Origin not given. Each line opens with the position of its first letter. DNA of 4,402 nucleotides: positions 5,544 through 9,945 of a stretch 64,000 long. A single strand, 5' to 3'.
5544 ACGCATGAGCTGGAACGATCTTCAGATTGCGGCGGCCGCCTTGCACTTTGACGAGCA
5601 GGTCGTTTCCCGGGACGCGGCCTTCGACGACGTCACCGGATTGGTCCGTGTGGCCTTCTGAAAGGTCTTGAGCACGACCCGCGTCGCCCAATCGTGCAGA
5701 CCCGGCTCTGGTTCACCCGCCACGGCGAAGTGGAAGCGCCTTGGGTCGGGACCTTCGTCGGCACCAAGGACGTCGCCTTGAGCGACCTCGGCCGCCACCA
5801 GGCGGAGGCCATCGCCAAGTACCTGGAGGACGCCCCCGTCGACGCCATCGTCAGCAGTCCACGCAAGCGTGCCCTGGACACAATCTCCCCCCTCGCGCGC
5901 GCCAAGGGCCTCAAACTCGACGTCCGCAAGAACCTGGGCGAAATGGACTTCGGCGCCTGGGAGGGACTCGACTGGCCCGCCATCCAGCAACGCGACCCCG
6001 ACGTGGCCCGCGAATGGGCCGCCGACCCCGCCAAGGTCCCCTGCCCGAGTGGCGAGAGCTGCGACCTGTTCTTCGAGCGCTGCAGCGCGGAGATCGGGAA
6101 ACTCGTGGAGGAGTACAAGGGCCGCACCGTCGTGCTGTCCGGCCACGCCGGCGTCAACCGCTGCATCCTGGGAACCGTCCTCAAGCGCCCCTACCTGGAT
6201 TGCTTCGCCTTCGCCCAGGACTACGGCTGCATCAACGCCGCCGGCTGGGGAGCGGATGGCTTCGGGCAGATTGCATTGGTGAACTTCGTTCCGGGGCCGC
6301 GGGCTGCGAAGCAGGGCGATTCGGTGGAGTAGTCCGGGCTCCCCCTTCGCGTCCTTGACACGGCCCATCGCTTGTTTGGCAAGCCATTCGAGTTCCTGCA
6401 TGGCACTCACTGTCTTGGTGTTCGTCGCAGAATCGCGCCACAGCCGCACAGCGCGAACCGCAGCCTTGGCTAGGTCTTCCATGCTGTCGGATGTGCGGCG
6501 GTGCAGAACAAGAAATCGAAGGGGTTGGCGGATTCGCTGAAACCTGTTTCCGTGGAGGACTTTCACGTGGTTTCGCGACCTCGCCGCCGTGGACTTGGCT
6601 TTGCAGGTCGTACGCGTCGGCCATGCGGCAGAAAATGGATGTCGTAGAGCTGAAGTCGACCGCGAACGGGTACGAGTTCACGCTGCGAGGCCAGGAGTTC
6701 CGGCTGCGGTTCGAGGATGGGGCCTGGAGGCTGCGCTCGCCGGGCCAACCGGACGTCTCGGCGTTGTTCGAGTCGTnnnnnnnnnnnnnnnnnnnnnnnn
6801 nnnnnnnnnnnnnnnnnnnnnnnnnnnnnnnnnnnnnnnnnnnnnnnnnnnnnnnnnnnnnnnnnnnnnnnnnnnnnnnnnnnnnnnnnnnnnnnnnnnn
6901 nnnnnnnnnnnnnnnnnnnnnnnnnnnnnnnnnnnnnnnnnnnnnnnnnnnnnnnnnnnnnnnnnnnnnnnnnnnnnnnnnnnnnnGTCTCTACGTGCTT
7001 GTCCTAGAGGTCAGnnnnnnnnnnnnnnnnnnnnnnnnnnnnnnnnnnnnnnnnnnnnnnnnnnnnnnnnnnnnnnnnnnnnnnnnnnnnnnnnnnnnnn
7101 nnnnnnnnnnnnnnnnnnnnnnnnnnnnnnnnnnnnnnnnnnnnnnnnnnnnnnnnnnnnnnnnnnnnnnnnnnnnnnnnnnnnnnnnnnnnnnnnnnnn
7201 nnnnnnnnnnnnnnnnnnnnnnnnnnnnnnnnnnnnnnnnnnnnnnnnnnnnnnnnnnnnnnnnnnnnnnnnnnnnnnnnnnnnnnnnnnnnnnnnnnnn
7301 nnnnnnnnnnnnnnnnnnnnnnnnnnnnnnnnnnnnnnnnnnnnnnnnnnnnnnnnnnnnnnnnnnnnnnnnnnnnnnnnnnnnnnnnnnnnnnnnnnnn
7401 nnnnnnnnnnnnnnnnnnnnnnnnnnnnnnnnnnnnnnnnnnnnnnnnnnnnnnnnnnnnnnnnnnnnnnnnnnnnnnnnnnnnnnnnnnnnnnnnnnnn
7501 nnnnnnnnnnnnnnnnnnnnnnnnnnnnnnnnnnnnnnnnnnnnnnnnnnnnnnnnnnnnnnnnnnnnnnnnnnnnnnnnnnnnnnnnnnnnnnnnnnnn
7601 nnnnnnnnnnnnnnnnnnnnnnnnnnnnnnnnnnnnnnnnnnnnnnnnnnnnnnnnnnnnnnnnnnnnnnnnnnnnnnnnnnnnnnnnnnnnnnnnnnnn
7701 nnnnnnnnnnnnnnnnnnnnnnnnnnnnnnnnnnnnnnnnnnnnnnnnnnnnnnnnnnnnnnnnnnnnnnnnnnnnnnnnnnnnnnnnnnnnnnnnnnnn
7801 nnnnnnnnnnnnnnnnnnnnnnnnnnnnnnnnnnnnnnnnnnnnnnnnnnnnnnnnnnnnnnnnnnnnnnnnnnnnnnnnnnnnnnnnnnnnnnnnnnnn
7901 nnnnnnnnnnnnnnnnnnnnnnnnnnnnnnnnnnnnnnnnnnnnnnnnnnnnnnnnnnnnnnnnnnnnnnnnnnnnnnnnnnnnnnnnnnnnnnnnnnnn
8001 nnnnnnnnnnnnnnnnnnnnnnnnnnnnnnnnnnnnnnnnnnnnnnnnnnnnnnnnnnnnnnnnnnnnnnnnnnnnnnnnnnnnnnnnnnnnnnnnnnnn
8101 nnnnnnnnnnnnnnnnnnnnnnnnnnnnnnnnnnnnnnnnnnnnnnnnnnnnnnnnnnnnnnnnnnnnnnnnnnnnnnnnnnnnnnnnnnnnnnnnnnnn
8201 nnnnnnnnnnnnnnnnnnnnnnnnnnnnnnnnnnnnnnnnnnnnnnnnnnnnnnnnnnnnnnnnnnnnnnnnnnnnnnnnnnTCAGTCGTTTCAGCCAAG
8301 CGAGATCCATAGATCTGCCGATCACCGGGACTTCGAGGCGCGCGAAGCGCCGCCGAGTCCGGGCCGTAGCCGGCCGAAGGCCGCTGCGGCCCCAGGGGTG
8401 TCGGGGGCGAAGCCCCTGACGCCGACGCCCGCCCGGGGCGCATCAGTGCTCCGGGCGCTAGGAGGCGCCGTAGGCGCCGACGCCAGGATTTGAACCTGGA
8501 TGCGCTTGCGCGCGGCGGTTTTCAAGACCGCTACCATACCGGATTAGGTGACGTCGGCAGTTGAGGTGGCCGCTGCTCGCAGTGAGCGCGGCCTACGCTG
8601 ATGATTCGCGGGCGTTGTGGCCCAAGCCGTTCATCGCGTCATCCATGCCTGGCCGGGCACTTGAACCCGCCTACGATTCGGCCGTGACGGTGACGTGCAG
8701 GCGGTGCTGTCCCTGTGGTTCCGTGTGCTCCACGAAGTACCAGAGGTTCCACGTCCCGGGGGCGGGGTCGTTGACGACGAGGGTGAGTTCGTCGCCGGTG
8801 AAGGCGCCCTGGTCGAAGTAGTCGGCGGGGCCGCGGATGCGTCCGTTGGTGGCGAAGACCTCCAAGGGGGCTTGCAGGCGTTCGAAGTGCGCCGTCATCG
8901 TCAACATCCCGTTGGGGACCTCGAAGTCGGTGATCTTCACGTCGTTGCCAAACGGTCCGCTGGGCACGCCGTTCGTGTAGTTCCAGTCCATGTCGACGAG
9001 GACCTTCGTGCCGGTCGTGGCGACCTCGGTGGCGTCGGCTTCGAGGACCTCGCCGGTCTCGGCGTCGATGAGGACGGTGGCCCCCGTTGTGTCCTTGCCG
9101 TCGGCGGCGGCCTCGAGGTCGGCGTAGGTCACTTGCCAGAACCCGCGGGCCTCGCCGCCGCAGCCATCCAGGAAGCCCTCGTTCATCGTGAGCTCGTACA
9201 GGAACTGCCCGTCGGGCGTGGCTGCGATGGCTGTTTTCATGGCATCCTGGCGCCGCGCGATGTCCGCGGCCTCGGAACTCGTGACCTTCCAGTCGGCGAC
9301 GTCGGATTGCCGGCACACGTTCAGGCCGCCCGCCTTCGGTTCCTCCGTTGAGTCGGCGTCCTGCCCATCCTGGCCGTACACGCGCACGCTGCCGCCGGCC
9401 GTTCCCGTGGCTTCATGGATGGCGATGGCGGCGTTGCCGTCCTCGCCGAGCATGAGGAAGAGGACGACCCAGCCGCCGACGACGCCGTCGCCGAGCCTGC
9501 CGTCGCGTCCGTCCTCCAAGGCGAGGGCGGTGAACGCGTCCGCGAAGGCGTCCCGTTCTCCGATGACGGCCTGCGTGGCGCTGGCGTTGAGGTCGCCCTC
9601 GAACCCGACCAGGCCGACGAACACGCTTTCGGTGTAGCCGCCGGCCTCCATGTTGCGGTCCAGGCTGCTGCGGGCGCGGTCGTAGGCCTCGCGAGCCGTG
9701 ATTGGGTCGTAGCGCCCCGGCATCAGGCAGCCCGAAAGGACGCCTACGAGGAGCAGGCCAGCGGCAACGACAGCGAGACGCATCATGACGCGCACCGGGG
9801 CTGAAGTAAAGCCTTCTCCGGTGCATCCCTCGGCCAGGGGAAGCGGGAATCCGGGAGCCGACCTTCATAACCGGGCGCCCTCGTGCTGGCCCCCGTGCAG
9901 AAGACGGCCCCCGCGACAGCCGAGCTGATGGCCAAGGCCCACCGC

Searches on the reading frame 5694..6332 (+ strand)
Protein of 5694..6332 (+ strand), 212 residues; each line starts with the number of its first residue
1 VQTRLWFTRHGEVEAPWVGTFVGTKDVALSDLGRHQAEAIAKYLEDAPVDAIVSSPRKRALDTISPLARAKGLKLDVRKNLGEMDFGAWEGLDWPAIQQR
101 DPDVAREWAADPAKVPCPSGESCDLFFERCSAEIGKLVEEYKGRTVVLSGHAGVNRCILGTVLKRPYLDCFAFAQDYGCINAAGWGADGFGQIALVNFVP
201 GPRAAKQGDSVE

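Call 49: search_protein_families(library=pfam, proteins=[window:5694-6332:+], max_evalue=0.001)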
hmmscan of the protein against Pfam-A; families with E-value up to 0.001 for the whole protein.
window:5694-6332:+ (212 aa): 1 family
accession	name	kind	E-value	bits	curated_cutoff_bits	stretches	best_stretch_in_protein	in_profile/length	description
PF00300.27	His_Phos_1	-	3.5e-48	164.3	21.7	1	5-190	1-186/194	Histidine phosphatase superfamily (branch 1)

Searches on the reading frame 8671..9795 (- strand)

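Call 49: search_protein_families(library=pfam, proteins=[window:8671-9795:-], max_evalue=0.001)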
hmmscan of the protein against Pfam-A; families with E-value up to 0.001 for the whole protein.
window:8671-9795:- (374 aa): 1 family
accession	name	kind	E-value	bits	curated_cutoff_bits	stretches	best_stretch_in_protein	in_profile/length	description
PF03413.25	PepSY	-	0.00087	20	24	0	183-252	5-58/60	Peptidase propeptide and YPEB domain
